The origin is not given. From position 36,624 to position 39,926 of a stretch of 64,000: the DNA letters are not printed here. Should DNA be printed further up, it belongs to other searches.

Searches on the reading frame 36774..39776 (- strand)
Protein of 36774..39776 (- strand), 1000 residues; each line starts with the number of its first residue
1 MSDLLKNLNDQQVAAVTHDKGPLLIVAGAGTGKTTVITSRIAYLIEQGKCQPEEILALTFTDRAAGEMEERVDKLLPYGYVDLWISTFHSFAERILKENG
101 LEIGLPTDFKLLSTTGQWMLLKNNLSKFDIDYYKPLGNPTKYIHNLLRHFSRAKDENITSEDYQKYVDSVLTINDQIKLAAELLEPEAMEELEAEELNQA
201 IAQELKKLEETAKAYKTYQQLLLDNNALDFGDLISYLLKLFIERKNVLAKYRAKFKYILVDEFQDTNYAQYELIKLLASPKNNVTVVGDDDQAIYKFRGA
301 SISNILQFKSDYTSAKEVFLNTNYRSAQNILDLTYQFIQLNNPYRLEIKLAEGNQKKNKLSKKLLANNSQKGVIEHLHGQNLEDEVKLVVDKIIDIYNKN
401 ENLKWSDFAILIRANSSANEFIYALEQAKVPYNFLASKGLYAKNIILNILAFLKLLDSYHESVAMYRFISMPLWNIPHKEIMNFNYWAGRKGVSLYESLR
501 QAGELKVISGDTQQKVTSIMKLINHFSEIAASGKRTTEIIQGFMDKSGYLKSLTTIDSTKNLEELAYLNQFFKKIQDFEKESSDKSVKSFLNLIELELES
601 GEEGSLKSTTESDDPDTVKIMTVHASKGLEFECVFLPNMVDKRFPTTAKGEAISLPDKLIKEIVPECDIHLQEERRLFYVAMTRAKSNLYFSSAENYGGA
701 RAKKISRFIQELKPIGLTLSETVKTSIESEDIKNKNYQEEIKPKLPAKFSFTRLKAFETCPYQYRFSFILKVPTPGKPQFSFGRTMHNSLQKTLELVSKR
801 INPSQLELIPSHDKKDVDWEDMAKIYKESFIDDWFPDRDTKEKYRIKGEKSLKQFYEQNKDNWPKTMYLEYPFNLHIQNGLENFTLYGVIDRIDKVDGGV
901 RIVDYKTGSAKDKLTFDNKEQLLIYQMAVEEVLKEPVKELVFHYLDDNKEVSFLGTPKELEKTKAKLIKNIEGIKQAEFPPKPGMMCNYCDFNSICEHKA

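Call 73: search_protein_families(library=pfam, proteins=[window:36774-39776:-], max_evalue=0.001)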
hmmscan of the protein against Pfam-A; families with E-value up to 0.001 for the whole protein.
window:36774-39776:- (1000 aa): 9 families
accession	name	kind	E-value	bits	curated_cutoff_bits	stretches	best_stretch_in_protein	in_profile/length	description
PF00580.27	UvrD-helicase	-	2.2e-84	283.8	23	1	8-312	1-270/271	UvrD/REP helicase N-terminal domain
PF13361.12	UvrD_C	-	5.2e-52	177.8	25.6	1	320-695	3-349/350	UvrD-like helicase C-terminal domain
PF12705.13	PDDEXK_1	-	4.4e-35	122.2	22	1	749-997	2-247/247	PD-(D/E)XK nuclease superfamily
PF13245.12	AAA_19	-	1.1e-25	90.8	25.1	1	14-298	3-134/134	AAA domain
PF13538.12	UvrD_C_2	-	9.1e-11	41.9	27.4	1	620-640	4-26/52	UvrD-like helicase C-terminal domain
PF13604.12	AAA_30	-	8.3e-08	32.6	27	1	8-72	2-66/191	AAA domain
PF01443.25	Viral_helicase1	-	1.9e-05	25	21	0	253-312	58-115/228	Viral superfamily 1 RNA helicase core domain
PF13087.12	AAA_12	-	8.1e-05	22.7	27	0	607-690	138-189/195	AAA domain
PF04851.21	ResIII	-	0.0007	20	22.5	0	14-62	17-63/164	Type III restriction enzyme, res subunit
